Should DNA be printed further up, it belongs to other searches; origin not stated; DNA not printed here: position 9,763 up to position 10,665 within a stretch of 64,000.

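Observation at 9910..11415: Archaeal protein made of near-identical PPR-like repeats, with variation concentrated at PPR specificity positions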

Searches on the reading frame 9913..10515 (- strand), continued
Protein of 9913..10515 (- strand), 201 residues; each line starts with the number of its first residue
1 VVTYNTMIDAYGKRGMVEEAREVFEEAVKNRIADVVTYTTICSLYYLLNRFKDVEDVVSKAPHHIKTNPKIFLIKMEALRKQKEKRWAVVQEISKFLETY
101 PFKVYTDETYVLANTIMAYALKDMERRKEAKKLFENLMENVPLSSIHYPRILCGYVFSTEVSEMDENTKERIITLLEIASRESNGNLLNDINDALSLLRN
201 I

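Call 54: list_cluster_members(proteins=[P0127, P0128, P0129, P0130, P0131, P0136, P0138, P0143, P0144, P0147])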
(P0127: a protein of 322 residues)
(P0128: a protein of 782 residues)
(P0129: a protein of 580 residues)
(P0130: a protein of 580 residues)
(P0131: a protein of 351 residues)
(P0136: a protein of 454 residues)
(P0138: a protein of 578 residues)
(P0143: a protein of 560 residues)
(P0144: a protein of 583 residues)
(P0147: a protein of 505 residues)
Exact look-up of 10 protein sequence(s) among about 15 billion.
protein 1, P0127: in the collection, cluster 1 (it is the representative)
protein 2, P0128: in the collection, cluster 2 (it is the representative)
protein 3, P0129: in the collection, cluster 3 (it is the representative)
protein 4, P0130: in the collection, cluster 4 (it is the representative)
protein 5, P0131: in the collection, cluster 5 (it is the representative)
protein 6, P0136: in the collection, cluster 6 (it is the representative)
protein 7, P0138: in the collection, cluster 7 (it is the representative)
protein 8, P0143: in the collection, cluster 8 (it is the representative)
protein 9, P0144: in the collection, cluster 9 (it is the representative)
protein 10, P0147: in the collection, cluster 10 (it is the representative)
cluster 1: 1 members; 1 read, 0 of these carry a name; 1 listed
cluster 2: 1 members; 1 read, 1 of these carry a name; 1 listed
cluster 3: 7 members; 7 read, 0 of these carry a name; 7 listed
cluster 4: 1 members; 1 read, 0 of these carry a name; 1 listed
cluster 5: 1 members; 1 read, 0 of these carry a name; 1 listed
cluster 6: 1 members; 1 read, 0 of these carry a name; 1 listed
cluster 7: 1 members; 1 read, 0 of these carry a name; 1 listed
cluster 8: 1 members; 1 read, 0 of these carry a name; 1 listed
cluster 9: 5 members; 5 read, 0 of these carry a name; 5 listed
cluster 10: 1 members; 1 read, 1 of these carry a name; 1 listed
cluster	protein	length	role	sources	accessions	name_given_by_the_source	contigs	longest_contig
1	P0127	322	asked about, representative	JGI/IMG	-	-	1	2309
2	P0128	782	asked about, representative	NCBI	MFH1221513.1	MAG: hypothetical protein V1492_00330 [Candidatus Micrarchaeota archaeon]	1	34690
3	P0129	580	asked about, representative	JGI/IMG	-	-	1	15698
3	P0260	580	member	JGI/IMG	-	-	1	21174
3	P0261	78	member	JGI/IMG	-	-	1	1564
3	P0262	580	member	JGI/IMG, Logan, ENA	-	-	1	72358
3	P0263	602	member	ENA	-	-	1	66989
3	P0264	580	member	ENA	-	-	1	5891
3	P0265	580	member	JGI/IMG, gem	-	-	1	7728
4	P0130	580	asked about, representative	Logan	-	-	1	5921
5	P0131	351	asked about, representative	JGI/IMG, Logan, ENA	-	-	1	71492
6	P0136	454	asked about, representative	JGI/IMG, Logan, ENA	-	-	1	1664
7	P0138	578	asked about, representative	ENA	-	-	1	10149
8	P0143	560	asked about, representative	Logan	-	-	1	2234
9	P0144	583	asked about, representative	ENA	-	-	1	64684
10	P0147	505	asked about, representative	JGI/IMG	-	pentatricopeptide repeat protein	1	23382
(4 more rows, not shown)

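Call 61: find_related_loci(query=A1, collection=metagenome_contigs, flank=6000)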
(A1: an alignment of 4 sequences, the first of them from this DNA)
Query A1 (167 aa) in metagenome_contigs; peptide patterns used: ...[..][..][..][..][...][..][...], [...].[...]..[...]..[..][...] (x = any residue, [..] = any of these).
189 stretches matched a pattern; 6 encode a relative of the query (tblastn E <= 1e-3); 6 distinct loci.
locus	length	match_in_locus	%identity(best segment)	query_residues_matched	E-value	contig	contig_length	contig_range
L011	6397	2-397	48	31-164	4e-32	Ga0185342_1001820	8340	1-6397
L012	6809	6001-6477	41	1-164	5e-29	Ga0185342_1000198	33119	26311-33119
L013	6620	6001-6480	37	1-165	2e-26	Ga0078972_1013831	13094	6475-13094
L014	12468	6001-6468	34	10-166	2e-26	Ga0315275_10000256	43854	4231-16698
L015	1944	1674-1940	46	1-89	4e-21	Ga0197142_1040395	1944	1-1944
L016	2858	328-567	36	81-164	7e-8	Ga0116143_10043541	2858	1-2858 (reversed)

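Call 63: search_protein_families(library=pfam, proteins=[L008:2816-4114:+, L008:4161-5738:+, L008:7337-9097:+], max_evalue=0.01)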
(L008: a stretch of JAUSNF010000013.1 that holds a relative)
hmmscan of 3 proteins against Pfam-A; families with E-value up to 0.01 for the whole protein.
L008:2816-4114:+ (432 aa): 8 families
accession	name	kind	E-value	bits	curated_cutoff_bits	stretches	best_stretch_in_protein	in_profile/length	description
PF00437.27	T2SSE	-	5.1e-36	124.6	24.9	1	124-301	71-257/370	Type II/IV secretion system protein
PF02492.25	cobW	-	0.00024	21.2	20.7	1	190-229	3-43/180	CobW/HypB/UreG, nucleotide-binding domain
PF13238.12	AAA_18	-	0.00025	22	29.4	1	190-277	1-92/128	AAA domain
PF13191.12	AAA_16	-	0.00065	20.7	32.6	1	187-227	24-63/167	AAA ATPase domain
PF06414.18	Zeta_toxin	-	0.00093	19.1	22.3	1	186-221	15-50/199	Zeta toxin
PF01580.24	FtsK_SpoIIIE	-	0.0022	17.9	24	0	168-207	27-59/221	FtsK/SpoIIIE family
PF00005.33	ABC_tran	-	0.0042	18.1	25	0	190-247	14-74/137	ABC transporter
PF13555.12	AAA_29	-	0.0072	16.5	27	0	185-209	19-44/61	P-loop containing region of AAA domain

L008:4161-5738:+ (525 aa): 14 families
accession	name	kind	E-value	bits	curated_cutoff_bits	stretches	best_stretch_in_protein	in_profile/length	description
PF14559.12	TPR_19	-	1.6e-14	54.4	25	2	211-269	1-59/68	Tetratricopeptide repeat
PF13428.12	TPR_14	-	1.4e-12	47.4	23.5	1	205-243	5-43/44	Tetratricopeptide repeat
PF13432.12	TPR_16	-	6.8e-11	42.8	32.7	2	206-261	2-57/65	Tetratricopeptide repeat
PF00637.26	Clathrin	-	2.2e-10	40.9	29.6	1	140-208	16-80/143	Region in Clathrin and VPS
PF07719.23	TPR_2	-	1.7e-07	31.3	27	0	206-234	6-34/34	Tetratricopeptide repeat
PF08631.16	SPO22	-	5.5e-06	26.5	27.5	0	129-214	83-172/274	Meiosis protein SPO22/ZIP4 like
PF14863.12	Alkyl_sulf_dimr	-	2.1e-05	25.4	26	0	45-93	71-119/139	Alkyl sulfatase dimerisation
PF04733.20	Coatomer_E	-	0.00068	19.6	21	1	137-273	136-273/290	Coatomer epsilon subunit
PF13429.12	TPR_15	-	0.00073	19.5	26.2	0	146-267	125-246/280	Tetratricopeptide repeat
PF13525.12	YfiO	-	0.0028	17.9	25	0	202-271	6-78/203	Outer membrane lipoprotein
PF13779.11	DUF4175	-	0.0041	15.6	27.3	1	469-523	464-518/825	Domain of unknown function (DUF4175)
PF13174.12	TPR_6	-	0.0048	17.9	26.3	0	207-232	6-31/33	Tetratricopeptide repeat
PF13041.12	PPR_2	-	0.0058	17.2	30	0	168-189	6-27/50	PPR repeat family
PF25058.1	ARM_TT21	-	0.0078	16.6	27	0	171-232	63-125/155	Tetratricopeptide repeat protein 21 ARM repeat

L008:7337-9097:+ (586 aa): 27 families (the best 25 are shown)
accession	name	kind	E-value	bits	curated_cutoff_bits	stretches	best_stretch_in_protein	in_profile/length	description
PF00515.34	TPR_1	-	6.9e-52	171.7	27.8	5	118-151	1-34/34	Tetratricopeptide repeat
PF07719.23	TPR_2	-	2.4e-44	146.2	27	5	120-151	3-34/34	Tetratricopeptide repeat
PF13414.12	TPR_11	-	9.1e-43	144.1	26.8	5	57-97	1-41/42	TPR repeat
PF00004.35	AAA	-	3.9e-41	141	21.2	1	303-434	1-130/131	ATPase family associated with various cellular activities (AAA)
PF13181.12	TPR_8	-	2.3e-33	111.9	25.7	5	186-218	1-33/34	Tetratricopeptide repeat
PF13431.12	TPR_17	-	5.9e-28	95.2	24.4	4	141-172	2-33/34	Tetratricopeptide repeat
PF13432.12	TPR_16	-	8e-22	77.8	32.7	2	124-183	3-62/65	Tetratricopeptide repeat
PF13371.12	TPR_9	-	5.6e-21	74.8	35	2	127-192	4-69/73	Tetratricopeptide repeat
PF13424.12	TPR_12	-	7e-16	58.6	30.1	3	118-181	3-74/77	Tetratricopeptide repeat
PF13428.12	TPR_14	-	1.1e-15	57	23.5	0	51-90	2-41/44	Tetratricopeptide repeat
PF13174.12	TPR_6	-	3.9e-15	55.8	26.3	0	154-183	2-31/33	Tetratricopeptide repeat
PF25575.1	TPR_BSK1_C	-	2.9e-09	37.3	42.2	1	120-191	44-116/118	Serine/threonine-protein kinase BSK1-like, TPR repeats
PF14559.12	TPR_19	-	1.2e-08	35.6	25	0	98-138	5-45/68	Tetratricopeptide repeat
PF24575.1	TPR_Slam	-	1.6e-06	28.9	35.2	0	196-228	57-89/104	Surface lipoprotein assembly modifier, N-terminal TPR repeats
PF13374.12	TPR_10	-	2.6e-06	27.7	27.5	0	119-147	3-31/42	Tetratricopeptide repeat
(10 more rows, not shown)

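Call 69: search_protein_families(library=pfam, proteins=[L012:2808-3878:+, L012:3873-5162:-, L012:2140-2772:+, L012:160-1053:+, L014:516-2096:+, L014:2475-3887:-, L014:3868-4491:-, L014:6546-7100:+, L014:7110-8216:-, L014:8226-8873:-], max_evalue=0.001)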
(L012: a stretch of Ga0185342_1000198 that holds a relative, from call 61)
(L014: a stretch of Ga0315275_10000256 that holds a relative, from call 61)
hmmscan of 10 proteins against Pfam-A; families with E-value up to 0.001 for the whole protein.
L012:2808-3878:+ (356 aa): 1 family
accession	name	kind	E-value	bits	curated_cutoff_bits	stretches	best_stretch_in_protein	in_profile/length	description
PF05559.16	DUF763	-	1.9e-130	435.2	35.5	1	6-320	2-319/319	Protein of unknown function (DUF763)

L012:3873-5162:- (429 aa): 2 families
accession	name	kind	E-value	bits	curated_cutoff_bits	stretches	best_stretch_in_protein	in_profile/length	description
PF01979.26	Amidohydro_1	-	3.4e-71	240.7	25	1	52-399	1-345/345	Amidohydrolase family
PF07969.17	Amidohydro_3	-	6.7e-15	56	29.7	1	239-399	306-471/472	Amidohydrolase family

L012:2140-2772:+ (210 aa): 1 family
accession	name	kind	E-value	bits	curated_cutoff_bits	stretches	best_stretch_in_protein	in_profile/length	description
PF22175.2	Ogg-HhH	-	1.8e-59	200.7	27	1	20-190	1-172/173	8-oxoguanine DNA glycosylase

L012:160-1053:+ (297 aa): 1 family
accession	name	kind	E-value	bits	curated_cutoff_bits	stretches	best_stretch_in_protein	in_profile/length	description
PF03144.31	GTP_EFTU_D2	-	2e-08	35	30.3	1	153-211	1-64/73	Elongation factor Tu domain 2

L014:516-2096:+ (526 aa): 3 families
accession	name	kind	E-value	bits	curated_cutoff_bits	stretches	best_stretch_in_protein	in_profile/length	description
PF17759.6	tRNA_synthFbeta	-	5.5e-32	111.4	22.4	1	352-526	17-214/214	Phenylalanyl tRNA synthetase beta chain CLM domain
PF03484.21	B5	-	1.5e-18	67.1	28.6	1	277-337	2-67/67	tRNA synthetase B5 domain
PF03483.22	B3_4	-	0.00055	20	29.3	0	193-238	91-134/174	B3/4 domain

L014:2475-3887:- (470 aa): 5 families
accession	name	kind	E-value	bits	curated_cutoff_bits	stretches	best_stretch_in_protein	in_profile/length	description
PF13607.11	Succ_CoA_lig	-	1.2e-48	164.9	27.4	1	167-304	1-138/138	Succinyl-CoA ligase like flavodoxin domain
PF13380.12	CoA_binding_2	-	1.8e-25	90.1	22.8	1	23-147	1-115/116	CoA binding domain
PF02629.25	CoA_binding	-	1.7e-13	51.5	22.3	1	22-111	3-95/97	CoA binding domain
PF19045.5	Ligase_CoA_2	-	5e-11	43.3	23.7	1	315-392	2-79/162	Ligase-CoA domain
PF01408.29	GFO_IDH_MocA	-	0.00086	20.4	24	0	62-104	43-87/120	Oxidoreductase family, NAD-binding Rossmann fold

L014:3868-4491:- (207 aa): 1 family
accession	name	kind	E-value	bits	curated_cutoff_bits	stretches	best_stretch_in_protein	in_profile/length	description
PF13549.11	ATP-grasp_5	-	2.5e-62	210.6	27.6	1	5-205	14-219/221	ATP-grasp domain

L014:6546-7100:+ (184 aa): 1 family
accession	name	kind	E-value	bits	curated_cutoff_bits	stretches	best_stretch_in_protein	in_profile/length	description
PF01923.23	Cob_adeno_trans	-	8.3e-55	185.9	24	1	4-164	2-170/171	Cobalamin adenosyltransferase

L014:7110-8216:- (368 aa): 1 family
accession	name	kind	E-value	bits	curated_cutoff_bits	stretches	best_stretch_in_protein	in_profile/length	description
PF01368.27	DHH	-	2.3e-09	38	28.1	1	51-150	7-90/125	DHH family, N-terminal domain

L014:8226-8873:- (215 aa): 3 families
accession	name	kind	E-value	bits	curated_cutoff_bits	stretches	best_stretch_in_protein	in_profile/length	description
PF01982.22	CTP-dep_RFKase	-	5.1e-41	139.8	25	1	95-214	2-121/121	Domain of unknown function DUF120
PF13545.12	HTH_Crp_2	-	0.00033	21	27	1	22-61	18-58/70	Crp-like helix-turn-helix domain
PF12802.13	MarR_2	-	0.00041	20.9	27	1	13-58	12-52/61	MarR family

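Call 70: search_solved_structures(query=A1, max_evalue=1)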
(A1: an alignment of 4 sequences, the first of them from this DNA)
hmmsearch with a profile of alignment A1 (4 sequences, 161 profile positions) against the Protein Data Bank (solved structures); distinct sequences matched with E-value up to 1: 42.
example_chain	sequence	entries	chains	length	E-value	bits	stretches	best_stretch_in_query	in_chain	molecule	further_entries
5i9g_C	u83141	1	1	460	3.6e-19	72.4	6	1-127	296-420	pentatricopeptide repeat protein dPPR-U8C2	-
5i9d_A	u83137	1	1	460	4.7e-19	72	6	1-127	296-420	pentatricopeptide repeat protein dPPR-U8A2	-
5i9h_A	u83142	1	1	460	6.2e-17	65.1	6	1-127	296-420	pentatricopeptide repeat protein dPPR-U8G2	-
5i9f_A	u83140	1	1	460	1.4e-16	64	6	1-127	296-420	pentatricopeptide repeat protein dPPR-U10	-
6een_C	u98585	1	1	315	3.5e-15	59.4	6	1-126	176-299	Designer Pentatricopeptide Protein dPPR10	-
6een_A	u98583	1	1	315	2.5e-11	46.9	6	1-125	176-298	Designer Pentatricopeptide Protein dPPR10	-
4wsl_A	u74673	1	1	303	2.8e-11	46.7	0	84-118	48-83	Pentatricopeptide repeat protein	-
5orq_A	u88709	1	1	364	4.6e-11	46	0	1-117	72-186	cPPR-Telo1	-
5orm_A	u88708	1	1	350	5e-11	45.9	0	1-118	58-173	cPPR-Telo1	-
6een_D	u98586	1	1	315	6.8e-11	45.5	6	1-125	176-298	Designer Pentatricopeptide Protein dPPR10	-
4wn4_A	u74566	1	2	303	3.4e-10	43.2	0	1-117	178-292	Pentatricopeptide repeat protein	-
4pjq_A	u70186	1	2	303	2.4e-09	40.4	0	2-103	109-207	Pentatricopeptide repeat protein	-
5iww_D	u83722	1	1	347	3.1e-09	40.1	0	1-63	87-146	PLS9-PPR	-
4pjr_A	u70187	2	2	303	3.5e-09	39.9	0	1-105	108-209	Pentatricopeptide repeat protein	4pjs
6een_B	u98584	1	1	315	3.8e-09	39.8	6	1-121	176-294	Designer Pentatricopeptide Protein dPPR10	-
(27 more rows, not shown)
